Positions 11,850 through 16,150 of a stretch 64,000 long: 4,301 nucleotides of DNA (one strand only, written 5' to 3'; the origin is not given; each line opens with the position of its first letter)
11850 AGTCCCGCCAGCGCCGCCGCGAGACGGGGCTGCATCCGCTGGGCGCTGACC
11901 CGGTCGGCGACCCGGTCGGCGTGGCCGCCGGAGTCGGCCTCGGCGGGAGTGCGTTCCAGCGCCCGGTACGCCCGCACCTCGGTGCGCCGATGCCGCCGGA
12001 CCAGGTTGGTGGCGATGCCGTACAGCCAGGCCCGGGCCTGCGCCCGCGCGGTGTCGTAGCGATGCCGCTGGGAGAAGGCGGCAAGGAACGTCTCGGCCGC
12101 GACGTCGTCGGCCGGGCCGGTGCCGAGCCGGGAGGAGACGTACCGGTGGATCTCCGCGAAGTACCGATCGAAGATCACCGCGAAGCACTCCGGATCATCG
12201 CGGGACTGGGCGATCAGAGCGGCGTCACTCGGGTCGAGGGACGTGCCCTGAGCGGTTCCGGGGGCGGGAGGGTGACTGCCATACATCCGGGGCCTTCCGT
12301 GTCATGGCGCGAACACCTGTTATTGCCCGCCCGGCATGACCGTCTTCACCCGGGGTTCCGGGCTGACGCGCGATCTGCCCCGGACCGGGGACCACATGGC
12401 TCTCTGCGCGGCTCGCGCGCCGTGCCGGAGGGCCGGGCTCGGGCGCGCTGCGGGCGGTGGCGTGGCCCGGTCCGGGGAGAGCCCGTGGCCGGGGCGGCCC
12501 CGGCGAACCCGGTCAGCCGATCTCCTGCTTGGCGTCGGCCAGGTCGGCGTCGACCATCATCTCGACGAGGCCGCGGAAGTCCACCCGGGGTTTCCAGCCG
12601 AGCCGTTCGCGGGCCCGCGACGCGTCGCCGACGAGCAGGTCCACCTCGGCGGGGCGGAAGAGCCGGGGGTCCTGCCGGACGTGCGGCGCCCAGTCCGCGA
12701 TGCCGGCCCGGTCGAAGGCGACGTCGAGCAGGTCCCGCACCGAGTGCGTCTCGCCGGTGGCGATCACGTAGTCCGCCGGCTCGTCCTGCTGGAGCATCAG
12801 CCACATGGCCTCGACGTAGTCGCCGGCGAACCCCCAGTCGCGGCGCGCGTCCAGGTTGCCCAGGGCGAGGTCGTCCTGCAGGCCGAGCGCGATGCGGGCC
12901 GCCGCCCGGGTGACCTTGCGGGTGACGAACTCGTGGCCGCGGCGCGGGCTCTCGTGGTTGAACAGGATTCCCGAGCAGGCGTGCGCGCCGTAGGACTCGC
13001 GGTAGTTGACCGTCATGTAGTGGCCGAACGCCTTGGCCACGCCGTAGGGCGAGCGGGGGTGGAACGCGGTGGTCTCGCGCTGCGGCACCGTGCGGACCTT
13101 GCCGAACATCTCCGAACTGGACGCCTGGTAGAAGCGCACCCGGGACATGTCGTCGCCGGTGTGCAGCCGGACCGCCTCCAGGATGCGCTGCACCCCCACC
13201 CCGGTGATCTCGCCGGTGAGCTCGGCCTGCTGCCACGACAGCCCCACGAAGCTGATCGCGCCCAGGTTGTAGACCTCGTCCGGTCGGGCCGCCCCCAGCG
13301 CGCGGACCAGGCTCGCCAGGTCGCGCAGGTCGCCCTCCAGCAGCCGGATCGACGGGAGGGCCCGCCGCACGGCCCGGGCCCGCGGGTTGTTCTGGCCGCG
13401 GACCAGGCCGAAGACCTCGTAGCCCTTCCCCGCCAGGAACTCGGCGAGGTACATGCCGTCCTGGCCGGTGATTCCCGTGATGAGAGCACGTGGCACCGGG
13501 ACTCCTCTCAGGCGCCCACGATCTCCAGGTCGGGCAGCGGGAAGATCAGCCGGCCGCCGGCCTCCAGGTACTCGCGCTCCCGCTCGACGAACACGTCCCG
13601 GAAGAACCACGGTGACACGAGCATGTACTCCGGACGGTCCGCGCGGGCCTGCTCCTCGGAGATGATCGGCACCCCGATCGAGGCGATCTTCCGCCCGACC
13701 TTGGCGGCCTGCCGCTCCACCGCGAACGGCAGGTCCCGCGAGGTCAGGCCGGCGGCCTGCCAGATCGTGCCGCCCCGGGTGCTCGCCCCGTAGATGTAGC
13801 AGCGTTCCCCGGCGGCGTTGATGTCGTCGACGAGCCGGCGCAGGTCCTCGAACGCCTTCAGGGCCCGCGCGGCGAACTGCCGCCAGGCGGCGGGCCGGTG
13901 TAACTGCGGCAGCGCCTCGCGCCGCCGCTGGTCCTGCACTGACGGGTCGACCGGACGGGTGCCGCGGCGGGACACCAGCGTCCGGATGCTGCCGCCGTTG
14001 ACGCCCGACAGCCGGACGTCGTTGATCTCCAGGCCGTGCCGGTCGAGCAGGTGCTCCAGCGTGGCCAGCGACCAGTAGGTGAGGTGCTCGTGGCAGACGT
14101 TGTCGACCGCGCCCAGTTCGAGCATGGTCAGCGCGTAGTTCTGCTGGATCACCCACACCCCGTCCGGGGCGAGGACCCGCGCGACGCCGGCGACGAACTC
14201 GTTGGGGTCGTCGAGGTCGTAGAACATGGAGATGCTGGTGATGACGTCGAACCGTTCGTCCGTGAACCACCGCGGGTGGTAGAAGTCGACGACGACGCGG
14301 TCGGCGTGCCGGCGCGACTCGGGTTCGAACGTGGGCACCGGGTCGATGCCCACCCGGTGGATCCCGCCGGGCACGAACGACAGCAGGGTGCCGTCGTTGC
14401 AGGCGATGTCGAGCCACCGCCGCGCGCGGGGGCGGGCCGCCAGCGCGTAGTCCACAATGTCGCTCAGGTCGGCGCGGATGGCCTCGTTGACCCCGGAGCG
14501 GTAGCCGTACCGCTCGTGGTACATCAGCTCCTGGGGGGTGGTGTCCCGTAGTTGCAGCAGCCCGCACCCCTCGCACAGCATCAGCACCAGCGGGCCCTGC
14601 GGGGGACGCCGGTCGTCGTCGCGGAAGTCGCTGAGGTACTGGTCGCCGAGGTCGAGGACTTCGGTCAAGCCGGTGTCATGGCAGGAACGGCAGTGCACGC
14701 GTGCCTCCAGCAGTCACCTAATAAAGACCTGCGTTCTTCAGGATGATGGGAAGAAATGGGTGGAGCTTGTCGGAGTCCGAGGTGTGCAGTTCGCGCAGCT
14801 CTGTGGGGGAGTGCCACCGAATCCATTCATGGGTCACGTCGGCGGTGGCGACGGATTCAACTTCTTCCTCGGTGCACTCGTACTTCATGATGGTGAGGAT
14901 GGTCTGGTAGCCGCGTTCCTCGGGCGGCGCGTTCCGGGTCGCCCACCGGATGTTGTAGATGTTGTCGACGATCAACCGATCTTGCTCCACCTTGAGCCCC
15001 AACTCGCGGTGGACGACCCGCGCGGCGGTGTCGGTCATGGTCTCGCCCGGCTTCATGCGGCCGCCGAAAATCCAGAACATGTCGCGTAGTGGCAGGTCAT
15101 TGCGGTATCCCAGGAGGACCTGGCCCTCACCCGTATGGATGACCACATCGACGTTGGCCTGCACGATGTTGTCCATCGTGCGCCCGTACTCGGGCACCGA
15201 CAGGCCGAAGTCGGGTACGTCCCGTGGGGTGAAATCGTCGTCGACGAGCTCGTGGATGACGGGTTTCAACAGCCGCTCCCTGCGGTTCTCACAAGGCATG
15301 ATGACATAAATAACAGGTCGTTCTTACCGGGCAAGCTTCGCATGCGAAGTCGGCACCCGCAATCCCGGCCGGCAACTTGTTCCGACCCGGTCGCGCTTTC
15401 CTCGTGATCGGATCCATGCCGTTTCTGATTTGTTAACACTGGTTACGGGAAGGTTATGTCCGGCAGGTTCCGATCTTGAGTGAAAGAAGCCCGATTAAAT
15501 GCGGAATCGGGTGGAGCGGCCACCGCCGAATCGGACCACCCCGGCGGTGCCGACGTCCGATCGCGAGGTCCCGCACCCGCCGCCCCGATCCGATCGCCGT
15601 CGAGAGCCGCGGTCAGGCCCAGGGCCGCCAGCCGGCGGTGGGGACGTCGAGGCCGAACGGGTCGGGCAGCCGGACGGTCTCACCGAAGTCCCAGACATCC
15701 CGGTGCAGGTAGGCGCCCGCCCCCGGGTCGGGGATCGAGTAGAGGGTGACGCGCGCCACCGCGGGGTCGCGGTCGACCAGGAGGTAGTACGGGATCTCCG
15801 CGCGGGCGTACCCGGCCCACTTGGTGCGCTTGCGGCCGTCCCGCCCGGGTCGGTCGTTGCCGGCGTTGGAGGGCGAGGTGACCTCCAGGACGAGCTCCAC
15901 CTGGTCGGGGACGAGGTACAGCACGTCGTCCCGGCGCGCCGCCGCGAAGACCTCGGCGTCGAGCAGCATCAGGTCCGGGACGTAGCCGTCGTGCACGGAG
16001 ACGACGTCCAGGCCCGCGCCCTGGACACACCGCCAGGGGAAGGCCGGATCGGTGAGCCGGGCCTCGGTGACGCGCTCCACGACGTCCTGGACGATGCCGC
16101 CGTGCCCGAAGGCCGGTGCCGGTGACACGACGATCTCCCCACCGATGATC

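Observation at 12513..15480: GDP-sugar 4,6-dehydratase, C-methyltransferase and NUDIX cassette with atypical composition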

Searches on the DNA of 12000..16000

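Call 23: search_rna_families(source=window, start=12000, end=16000, threshold=evalue, max_evalue=1)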
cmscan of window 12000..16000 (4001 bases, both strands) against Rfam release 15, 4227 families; matches with E-value up to 1: 0.
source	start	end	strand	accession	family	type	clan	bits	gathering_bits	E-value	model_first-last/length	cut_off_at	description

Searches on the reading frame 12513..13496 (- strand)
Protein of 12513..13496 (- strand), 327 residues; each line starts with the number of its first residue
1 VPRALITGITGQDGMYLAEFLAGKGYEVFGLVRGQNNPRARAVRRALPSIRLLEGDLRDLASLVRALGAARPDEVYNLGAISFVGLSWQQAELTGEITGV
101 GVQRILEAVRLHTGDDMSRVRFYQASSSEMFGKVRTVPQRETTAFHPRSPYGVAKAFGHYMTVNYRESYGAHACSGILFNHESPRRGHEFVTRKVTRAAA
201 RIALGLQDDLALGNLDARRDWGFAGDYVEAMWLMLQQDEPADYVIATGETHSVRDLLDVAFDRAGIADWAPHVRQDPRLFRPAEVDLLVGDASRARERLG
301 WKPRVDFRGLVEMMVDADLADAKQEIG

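Call 4: search_protein_families(library=pfam, proteins=[window:12513-13496:-], max_evalue=0.01)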
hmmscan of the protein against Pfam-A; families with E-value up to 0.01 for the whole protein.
window:12513-13496:- (327 aa): 4 families
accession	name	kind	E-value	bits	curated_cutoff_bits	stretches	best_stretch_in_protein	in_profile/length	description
PF16363.11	GDP_Man_Dehyd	-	9.6e-124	413.6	27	1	5-314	1-332/332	GDP-mannose 4,6 dehydratase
PF01370.27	Epimerase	-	8e-63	212.5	20.9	1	4-246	1-240/240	NAD dependent epimerase/dehydratase family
PF04321.23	RmlD_sub_bind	-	9.4e-07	28.6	27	1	4-170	3-144/287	RmlD substrate binding domain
PF05368.20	NmrA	-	1.8e-05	24.9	27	1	5-70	6-70/298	NmrA-like family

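Call 6: search_protein_families(library=ncbifam, proteins=[window:12513-13496:-], max_evalue=0.01)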
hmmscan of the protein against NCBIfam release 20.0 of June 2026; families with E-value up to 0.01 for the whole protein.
window:12513-13496:- (327 aa): 13 families
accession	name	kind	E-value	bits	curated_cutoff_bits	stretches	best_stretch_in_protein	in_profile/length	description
TIGR01472.1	gmd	equivalog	5.1e-124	413.9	415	1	4-320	3-340/342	GDP-mannose 4,6-dehydratase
TIGR04180.1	EDH_00030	hypoth_equivalog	5.9e-22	78.1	475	1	5-305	2-296/297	NAD-dependent 4,6-dehydratase LegB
TIGR01181.1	dTDP_gluc_dehyt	equivalog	4.5e-21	75.3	365.1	1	47-312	49-305/321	dTDP-glucose 4,6-dehydratase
TIGR02622.1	CDP_4_6_dhtase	equivalog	6.7e-14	51.8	278.45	1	4-171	7-174/352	CDP-glucose 4,6-dehydratase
TIGR01179.1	galE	equivalog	8.1e-14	51.2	262.3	2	4-170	2-165/332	UDP-glucose 4-epimerase GalE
NF007582.0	PRK10217.1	equivalog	1.2e-10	41.1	698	1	56-259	59-262/355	dTDP-glucose 4,6-dehydratase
NF043036.1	ErythonDh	equivalog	3.9e-08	32.9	325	1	46-165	50-163/321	D-erythronate dehydrogenase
NF007490.0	PRK10084.1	subfamily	3.8e-07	29.4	649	1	55-308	57-324/361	dTDP-glucose 4,6-dehydratase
NF052578.1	StrlDmthSdmBMthl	equivalog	1.4e-05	25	600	1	4-265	3-246/328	sterol demethylase protein SdmB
TIGR01214.1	rmlD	equivalog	0.00048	19.3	224.05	1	4-176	2-149/285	dTDP-4-dehydrorhamnose reductase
NF007956.0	PRK10675.1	subfamily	0.00057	19.1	394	0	49-158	51-156/338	UDP-glucose 4-epimerase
NF058621.1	DiazavRedAvaA7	equivalog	0.00092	18.9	400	0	3-110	2-102/304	3-diazoavenalumate denitrifying reductase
TIGR03466.1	HpnA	hypoth_equivalog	0.0039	16.1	367.65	1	3-68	2-63/327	hopanoid-associated sugar epimerase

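Call 59: search_protein_families(library=padloc, proteins=[window:12513-13496:-], max_evalue=0.001)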
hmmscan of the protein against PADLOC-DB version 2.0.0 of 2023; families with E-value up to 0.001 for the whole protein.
window:12513-13496:- (327 aa): 0 families
